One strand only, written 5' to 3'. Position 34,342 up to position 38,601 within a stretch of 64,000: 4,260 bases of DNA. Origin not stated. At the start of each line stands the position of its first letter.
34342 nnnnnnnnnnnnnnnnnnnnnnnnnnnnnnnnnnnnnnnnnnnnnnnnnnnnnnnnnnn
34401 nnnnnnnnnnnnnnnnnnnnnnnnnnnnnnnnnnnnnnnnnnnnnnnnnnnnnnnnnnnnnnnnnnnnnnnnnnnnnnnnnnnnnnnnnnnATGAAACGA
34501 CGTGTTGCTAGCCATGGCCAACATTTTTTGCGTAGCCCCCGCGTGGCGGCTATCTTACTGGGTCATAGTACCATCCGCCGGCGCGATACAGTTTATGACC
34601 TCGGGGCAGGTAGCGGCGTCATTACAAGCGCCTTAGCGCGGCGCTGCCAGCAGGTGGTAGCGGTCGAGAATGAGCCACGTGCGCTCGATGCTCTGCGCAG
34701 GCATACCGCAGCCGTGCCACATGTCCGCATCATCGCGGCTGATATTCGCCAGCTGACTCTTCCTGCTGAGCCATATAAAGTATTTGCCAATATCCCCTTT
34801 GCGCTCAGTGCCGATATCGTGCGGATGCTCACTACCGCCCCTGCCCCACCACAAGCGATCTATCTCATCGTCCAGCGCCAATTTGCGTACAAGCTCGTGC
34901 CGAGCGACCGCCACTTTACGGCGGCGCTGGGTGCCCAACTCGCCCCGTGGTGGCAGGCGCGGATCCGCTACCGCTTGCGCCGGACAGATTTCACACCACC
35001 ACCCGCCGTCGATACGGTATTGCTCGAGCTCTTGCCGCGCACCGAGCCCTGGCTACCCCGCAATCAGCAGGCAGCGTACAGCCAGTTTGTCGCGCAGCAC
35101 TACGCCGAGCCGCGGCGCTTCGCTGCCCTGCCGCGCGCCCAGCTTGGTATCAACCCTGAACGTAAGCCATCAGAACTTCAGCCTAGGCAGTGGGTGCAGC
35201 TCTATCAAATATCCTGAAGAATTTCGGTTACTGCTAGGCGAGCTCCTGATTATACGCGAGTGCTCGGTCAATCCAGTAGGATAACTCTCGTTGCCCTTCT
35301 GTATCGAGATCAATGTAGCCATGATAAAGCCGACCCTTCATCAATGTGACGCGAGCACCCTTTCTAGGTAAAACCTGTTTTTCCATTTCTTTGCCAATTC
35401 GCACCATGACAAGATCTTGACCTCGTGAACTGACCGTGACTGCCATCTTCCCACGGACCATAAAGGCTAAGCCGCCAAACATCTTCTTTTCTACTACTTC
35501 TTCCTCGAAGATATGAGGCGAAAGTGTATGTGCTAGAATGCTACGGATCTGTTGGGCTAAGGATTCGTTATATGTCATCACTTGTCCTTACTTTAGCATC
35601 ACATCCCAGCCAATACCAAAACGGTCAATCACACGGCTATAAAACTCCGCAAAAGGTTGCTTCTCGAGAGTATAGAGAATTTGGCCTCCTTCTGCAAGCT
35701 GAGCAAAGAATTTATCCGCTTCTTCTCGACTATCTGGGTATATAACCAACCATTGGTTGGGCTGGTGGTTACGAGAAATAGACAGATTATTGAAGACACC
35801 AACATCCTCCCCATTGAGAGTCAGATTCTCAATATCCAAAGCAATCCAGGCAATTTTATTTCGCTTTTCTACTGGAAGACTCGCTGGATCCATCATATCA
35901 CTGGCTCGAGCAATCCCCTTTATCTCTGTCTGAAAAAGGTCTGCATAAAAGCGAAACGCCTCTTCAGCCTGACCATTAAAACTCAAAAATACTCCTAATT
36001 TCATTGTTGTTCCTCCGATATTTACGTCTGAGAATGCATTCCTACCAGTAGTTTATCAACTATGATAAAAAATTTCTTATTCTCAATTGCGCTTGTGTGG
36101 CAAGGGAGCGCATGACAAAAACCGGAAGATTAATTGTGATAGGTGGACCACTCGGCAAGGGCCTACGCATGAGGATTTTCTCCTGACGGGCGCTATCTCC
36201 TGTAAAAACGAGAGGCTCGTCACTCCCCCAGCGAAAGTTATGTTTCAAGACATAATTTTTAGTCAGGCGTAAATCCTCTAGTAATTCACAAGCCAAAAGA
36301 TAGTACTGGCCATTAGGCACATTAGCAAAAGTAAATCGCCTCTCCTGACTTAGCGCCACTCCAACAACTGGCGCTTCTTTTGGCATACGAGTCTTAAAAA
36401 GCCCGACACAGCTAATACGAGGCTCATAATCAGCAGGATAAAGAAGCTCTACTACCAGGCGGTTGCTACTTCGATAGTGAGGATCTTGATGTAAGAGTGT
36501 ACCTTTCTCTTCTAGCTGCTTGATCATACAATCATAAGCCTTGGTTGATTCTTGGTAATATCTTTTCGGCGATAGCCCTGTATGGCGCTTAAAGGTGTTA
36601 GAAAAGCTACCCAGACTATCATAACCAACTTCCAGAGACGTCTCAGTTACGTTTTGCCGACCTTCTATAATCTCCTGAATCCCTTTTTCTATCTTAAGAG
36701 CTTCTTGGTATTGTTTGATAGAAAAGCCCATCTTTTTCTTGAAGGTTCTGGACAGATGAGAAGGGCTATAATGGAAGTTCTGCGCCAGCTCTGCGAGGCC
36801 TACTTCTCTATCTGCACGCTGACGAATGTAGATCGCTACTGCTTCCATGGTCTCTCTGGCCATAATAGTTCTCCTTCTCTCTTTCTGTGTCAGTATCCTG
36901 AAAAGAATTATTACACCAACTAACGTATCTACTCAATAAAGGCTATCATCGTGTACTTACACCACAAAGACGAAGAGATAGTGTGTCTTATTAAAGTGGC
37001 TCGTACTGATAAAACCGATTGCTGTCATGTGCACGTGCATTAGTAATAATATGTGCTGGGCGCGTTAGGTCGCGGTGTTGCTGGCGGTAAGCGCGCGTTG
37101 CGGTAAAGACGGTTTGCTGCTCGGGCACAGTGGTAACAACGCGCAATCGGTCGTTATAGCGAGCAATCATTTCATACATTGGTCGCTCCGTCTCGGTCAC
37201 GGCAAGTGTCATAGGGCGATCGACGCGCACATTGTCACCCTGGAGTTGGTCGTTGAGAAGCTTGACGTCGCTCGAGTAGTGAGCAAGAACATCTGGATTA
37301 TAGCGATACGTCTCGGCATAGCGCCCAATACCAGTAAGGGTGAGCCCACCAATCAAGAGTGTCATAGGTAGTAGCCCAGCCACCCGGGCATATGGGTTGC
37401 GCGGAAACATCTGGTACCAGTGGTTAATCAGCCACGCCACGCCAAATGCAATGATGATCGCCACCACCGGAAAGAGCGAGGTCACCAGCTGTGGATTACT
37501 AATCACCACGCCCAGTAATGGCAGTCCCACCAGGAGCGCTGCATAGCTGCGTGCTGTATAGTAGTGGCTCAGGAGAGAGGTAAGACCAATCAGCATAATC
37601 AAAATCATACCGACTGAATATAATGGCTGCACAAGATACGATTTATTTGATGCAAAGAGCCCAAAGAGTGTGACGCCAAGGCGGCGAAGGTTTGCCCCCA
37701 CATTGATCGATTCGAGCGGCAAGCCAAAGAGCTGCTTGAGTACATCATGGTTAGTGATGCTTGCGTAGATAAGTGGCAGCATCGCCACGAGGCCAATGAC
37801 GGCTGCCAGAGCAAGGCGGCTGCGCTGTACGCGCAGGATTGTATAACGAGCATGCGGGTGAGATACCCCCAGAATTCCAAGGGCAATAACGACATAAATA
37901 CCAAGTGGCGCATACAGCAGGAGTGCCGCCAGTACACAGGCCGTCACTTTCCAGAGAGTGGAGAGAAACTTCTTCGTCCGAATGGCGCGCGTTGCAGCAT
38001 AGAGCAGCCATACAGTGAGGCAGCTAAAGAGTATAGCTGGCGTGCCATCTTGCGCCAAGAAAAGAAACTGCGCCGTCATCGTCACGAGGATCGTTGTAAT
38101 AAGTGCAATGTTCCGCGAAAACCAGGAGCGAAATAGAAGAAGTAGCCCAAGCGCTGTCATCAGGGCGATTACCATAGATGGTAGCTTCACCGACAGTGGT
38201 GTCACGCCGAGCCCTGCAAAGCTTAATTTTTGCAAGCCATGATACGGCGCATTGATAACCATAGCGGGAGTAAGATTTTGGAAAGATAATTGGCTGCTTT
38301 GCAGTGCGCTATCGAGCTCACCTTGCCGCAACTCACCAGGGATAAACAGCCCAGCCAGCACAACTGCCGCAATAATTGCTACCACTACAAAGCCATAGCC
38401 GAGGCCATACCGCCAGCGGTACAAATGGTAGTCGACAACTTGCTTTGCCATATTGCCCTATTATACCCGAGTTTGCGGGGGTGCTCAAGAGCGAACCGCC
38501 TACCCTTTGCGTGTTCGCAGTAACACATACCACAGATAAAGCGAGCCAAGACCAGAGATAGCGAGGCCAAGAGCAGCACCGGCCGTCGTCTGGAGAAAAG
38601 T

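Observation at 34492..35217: Erm-like rRNA adenine methyltransferase in a high-GC block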

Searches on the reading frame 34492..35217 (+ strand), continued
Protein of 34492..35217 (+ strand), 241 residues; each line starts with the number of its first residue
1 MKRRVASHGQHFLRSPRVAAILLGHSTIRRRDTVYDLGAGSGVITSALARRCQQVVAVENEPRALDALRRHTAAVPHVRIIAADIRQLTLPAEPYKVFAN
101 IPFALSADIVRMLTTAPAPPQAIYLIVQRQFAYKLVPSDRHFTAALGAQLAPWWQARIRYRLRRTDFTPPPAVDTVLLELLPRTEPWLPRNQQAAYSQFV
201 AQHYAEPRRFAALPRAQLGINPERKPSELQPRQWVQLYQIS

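Call 70: fold_search(model_id=the predicted structure, library=pdb)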
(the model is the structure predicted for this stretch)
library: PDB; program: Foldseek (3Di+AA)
matches with E <= 10: 1953; with E <= 0.001: 1366
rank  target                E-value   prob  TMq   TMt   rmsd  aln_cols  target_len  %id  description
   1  6nvm                  1.0e-20  1.00  0.79  0.79   3.7       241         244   25  Crystal structure of 23S rRNA methyltransferase ErmE (released 2019-10-09)
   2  7f8c                  2.1e-20  1.00  0.79  0.79   3.3       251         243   27  Crystal structure of rRNA methyltransferase Erm38 in complex with sinefungin (released 2022-01-12)
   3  7f8b                  2.6e-20  1.00  0.79  0.78   3.1       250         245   27  Crystal structure of rRNA methyltransferase Erm38 in complex with SAM (released 2022-01-12)
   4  7f8a                  3.3e-20  1.00  0.79  0.78   3.0       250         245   28  Crystal structure of rRNA methyltransferase Erm38 (released 2022-01-12)
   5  1qan                  5.2e-19  1.00  0.79  0.80   3.5       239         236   23  THE STRUCTURE OF THE RRNA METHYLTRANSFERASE ERMC': IMPLICATIONS FOR THE REACTION MECHANISM (released 2000-03-29)
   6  9n78_NL               6.7e-19  1.00  0.77  0.69   5.2       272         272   22  SSU processome maturation and disassembly, State L (released 2025-11-05)
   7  9n73_NL               2.1e-18  1.00  0.77  0.66   5.2       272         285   21  SSU processome maturation and disassembly, State G (released 2025-10-29)
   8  3ftf_A                9.3e-18  1.00  0.83  0.82   3.5       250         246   22  Crystal structure of A. aeolicus KsgA in complex with RNA and SAH (released 2009-03-24)
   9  3tqs_A                9.9e-18  1.00  0.85  0.83   2.8       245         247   20  Structure of the dimethyladenosine transferase (ksgA) from Coxiella burnetii (released 2011-09-28)
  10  8x44_A                2.5e-17  1.00  0.76  0.69   5.7       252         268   22  Crystal structure of DIMT1 in complex with 5'-methylthioadenosine from Pyrococcus horikoshii (FormI) (released 2024-08-28)
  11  6zqd_JL               3.1e-17  1.00  0.75  0.65   6.1       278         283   22  Cryo-EM structure of the 90S pre-ribosome from Saccharomyces cerevisiae, state Post-A1 (released 2020-09-23)
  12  6ift                  3.3e-17  1.00  0.83  0.70   3.8       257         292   21  KsgA from Bacillus subtilis in complex with SAM (released 2019-01-30)
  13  4jxj                  3.7e-17  1.00  0.78  0.76   3.7       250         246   18  Crystal Structure of Ribosomal RNA small subunit methyltransferase A from Rickettsia bellii Determined by Iodide SAD Pha (released 2013-05-01)
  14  6ifw_A                4.5e-17  1.00  0.82  0.75   3.8       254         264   20  crystal structure of chimeric construct of KsgA with loop 1 from erm (released 2019-01-30)
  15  1zq9_A                9.5e-17  1.00  0.77  0.67   5.1       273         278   20  Crystal structure of human Dimethyladenosine transferase (released 2005-05-31)
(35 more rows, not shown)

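Call 83: search_solved_structures(query=A2, max_evalue=1e-8)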
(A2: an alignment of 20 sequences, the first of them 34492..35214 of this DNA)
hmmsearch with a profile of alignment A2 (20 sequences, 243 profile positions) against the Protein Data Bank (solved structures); distinct sequences matched with E-value up to 1e-8: 34.
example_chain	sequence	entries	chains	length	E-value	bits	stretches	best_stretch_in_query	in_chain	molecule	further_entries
1yub_A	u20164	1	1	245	8e-37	130.1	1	5-239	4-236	RRNA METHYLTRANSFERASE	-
1qam_A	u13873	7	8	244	8.4e-37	130.1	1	2-216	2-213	ERMC' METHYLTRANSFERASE | ERMC' RRNA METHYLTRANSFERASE | RRNA METHYL TRANSFERASE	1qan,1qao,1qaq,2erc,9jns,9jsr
6nvm_A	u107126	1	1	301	1.2e-34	123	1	3-239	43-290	rRNA adenine N-6-methyltransferase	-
6ifw_A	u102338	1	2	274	1.4e-33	119.5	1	2-209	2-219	Ribosomal RNA small subunit methyltransferase A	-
6ifs_A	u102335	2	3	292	1.2e-32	116.4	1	7-209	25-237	Ribosomal RNA small subunit methyltransferase A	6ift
7v2l_W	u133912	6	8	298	1.3e-32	116.3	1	7-209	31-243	Ribosomal RNA small subunit methyltransferase A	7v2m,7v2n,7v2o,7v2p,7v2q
2h1r_A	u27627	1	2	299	1.7e-31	112.7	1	8-218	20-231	Dimethyladenosine transferase, putative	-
6ifx_A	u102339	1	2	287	2.2e-31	112.3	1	7-209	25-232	Ribosomal RNA small subunit methyltransferase A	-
6rbd_y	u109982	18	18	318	4e-31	111.5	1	8-190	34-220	Dimethyladenosine transferase | rRNA adenine N(6)-methyltransferase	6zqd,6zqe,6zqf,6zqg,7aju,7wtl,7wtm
7f8a_A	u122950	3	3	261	4.1e-31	111.4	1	6-241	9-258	Erm(38)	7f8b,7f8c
6ifv_A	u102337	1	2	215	2.5e-29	105.6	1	7-185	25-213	Ribosomal RNA small subunit methyltransferase A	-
8x3w_A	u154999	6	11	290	1.2e-27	100.1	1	5-191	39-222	Probable ribosomal RNA small subunit methyltransferase A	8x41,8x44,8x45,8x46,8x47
8x4o_A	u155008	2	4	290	9e-27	97.2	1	5-191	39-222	Probable ribosomal RNA small subunit methyltransferase A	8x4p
8x4g_A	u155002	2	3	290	1.2e-26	96.8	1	5-191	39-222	Probable ribosomal RNA small subunit methyltransferase A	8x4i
8x4l_A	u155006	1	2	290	1.9e-26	96.1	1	5-191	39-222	Probable ribosomal RNA small subunit methyltransferase A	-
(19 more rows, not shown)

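Call 84: find_encoding_contigs(protein=P0143, flank=5000, max_places=3)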
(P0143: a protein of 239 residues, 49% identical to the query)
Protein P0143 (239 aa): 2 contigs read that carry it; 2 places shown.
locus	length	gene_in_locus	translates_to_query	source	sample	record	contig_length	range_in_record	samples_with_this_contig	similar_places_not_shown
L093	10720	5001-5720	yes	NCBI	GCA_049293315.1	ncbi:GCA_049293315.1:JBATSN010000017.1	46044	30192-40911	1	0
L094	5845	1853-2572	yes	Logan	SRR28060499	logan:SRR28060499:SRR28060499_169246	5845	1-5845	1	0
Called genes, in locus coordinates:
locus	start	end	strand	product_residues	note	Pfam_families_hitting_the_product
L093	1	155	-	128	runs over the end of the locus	-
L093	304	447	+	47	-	-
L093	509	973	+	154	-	PF01029:NusB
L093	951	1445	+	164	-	PF00293:NUDIX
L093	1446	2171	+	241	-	PF22935:RM44_endonuclase, PF14622:Ribonucleas_3_3, PF00636:Ribonuclease_3, PF00035:dsrm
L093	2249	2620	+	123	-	PF00886:Ribosomal_S16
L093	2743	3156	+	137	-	PF13083:KH_KhpA-B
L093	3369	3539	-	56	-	-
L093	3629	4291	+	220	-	PF01746:tRNA_m1G_MT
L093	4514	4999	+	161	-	PF07291:MauE (weak)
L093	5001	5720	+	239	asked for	PF00398:RrnaAD, PF03602:Cons_hypoth95 (weak), PF05175:MTS, PF13649:Methyltransf_25 (weak)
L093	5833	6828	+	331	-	PF00534:Glycos_transf_1, PF13692:Glyco_trans_1_4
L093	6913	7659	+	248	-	PF04266:ASCH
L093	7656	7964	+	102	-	PF04229:GrpB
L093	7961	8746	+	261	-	PF03372:Exo_endo_phos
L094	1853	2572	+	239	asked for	PF00398:RrnaAD, PF03602:Cons_hypoth95 (weak), PF05175:MTS, PF13649:Methyltransf_25 (weak)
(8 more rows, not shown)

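Call 85: find_encoding_contigs(protein=P0252, flank=5000, max_places=3)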
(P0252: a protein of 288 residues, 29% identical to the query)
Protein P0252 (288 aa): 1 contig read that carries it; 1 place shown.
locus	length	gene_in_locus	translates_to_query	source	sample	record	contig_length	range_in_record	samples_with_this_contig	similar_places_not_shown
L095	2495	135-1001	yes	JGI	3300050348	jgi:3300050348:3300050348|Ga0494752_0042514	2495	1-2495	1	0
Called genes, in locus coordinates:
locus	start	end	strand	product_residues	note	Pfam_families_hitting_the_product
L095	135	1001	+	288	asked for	PF00398:RrnaAD, PF08241:Methyltransf_11 (faint), PF13649:Methyltransf_25 (weak)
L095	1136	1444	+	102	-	-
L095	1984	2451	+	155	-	PF27226:AF_1845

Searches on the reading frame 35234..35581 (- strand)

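Call 3: search_protein_families(library=pfam, proteins=[window:35234-35581:-], max_evalue=0.01)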
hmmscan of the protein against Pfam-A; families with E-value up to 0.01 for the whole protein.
window:35234-35581:- (115 aa): 1 family
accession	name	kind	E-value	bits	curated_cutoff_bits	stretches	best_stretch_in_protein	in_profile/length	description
PF04993.18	TfoX_N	-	7.2e-10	39.3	30.1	1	27-109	7-89/91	TfoX N-terminal domain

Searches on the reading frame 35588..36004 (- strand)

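Call 3: search_protein_families(library=pfam, proteins=[window:35588-36004:-], max_evalue=0.01)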
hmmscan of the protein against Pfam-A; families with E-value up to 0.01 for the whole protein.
window:35588-36004:- (138 aa): 2 families
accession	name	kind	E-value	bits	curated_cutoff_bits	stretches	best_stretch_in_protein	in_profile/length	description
PF06983.19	3-dmu-9_3-mt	-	1.6e-09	38.7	24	1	3-135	3-115/116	3-demethylubiquinone-9 3-methyltransferase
PF00903.31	Glyoxalase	-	0.0007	20.4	20.6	1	6-134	5-120/121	Glyoxalase/Bleomycin resistance protein/Dioxygenase superfamily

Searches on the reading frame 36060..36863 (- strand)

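Call 3: search_protein_families(library=pfam, proteins=[window:36060-36863:-], max_evalue=0.01)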
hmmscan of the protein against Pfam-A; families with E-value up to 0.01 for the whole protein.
window:36060-36863:- (267 aa): 2 families
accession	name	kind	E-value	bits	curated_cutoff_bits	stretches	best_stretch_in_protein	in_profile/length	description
PF12833.13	HTH_18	-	6.1e-20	71.7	33.6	1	26-103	1-78/80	Helix-turn-helix domain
PF00165.29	HTH_AraC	-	8.7e-18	64.4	26.6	2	14-53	2-41/42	Bacterial regulatory helix-turn-helix proteins, AraC family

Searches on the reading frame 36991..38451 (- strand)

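Call 63: search_protein_families(library=pfam, proteins=[window:36991-38451:-], max_evalue=0.001)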
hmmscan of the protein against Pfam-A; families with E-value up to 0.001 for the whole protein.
window:36991-38451:- (486 aa): 1 family
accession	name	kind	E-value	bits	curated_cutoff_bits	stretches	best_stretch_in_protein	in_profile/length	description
PF13231.12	PMT_2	-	6.3e-07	30.2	26.1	1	74-228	10-158/160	Dolichyl-phosphate-mannose-protein mannosyltransferase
